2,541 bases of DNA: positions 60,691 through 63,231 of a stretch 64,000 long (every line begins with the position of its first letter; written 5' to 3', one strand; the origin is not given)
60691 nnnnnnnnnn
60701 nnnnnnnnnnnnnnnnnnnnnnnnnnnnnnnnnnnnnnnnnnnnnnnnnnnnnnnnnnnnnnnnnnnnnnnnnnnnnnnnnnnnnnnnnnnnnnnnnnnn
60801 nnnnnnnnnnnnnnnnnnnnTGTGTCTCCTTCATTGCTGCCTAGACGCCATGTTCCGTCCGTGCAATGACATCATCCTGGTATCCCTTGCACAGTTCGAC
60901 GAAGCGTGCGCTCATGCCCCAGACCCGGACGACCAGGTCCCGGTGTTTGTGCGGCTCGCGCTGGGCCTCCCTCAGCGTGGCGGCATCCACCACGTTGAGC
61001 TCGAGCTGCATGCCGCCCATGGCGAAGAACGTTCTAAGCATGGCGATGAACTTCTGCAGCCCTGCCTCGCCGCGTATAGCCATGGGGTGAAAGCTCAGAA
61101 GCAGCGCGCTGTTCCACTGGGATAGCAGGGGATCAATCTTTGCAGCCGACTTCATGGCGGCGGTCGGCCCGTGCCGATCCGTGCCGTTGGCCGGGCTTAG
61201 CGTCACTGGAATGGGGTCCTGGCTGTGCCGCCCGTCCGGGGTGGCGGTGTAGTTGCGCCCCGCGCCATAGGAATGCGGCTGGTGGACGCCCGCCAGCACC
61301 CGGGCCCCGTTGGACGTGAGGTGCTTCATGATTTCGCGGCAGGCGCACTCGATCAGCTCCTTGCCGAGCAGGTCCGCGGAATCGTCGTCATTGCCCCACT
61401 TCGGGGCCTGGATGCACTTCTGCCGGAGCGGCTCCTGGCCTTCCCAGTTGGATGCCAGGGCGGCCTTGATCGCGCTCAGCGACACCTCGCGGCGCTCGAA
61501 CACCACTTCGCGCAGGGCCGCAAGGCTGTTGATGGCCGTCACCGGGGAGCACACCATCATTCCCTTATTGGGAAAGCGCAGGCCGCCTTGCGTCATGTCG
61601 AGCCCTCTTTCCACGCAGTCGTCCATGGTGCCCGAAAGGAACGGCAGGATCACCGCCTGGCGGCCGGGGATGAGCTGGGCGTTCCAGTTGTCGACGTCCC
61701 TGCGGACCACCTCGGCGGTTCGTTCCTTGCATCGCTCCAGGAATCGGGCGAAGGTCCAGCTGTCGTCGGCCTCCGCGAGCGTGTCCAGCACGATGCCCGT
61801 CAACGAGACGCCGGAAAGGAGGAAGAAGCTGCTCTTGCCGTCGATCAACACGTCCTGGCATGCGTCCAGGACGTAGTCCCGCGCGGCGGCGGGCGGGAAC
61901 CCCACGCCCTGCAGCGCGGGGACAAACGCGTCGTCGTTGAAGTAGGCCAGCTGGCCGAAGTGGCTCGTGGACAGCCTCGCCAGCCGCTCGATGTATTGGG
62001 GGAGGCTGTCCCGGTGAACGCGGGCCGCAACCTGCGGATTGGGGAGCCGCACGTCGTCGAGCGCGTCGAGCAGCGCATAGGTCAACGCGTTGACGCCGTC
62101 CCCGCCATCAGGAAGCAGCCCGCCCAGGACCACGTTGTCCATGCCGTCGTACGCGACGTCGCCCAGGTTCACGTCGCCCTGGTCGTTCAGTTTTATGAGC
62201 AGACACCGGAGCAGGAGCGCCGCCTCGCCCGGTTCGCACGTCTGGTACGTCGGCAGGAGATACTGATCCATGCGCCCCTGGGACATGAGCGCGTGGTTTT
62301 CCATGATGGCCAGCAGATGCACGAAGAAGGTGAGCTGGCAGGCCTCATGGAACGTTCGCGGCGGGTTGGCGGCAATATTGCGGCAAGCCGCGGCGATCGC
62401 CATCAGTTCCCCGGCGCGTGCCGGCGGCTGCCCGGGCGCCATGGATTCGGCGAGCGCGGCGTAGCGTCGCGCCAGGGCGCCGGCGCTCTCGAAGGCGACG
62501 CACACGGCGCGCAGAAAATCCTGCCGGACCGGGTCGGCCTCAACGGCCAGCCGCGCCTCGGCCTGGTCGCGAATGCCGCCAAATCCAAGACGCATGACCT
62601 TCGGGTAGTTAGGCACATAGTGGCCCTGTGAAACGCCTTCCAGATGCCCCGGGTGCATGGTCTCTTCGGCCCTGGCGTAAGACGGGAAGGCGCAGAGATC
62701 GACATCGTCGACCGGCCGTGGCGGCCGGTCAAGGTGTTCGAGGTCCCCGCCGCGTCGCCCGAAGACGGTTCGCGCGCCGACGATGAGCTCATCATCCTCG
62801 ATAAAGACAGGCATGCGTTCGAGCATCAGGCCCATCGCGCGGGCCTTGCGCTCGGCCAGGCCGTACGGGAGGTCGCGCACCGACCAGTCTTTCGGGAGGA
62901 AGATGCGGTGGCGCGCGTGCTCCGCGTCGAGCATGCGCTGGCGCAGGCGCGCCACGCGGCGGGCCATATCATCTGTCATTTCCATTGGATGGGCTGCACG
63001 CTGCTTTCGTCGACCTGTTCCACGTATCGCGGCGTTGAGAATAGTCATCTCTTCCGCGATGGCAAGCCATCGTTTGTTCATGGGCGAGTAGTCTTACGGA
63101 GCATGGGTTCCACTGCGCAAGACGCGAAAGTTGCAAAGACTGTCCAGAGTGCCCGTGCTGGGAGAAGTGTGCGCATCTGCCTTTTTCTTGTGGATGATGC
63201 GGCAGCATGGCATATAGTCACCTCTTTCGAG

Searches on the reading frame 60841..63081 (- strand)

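Call 88: search_protein_families(library=pfam, proteins=[window:60841-63081:-], max_evalue=0.0001)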
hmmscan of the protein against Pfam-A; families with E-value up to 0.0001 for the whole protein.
window:60841-63081:- (746 aa): 2 families
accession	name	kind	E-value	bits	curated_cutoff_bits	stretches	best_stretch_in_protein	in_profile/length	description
PF02901.20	PFL-like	-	1.9e-102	344.5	24.3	1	139-600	144-638/647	Pyruvate formate lyase-like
PF01228.26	Gly_radical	-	2.3e-23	83.2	22.2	1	628-728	5-106/106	Glycine radical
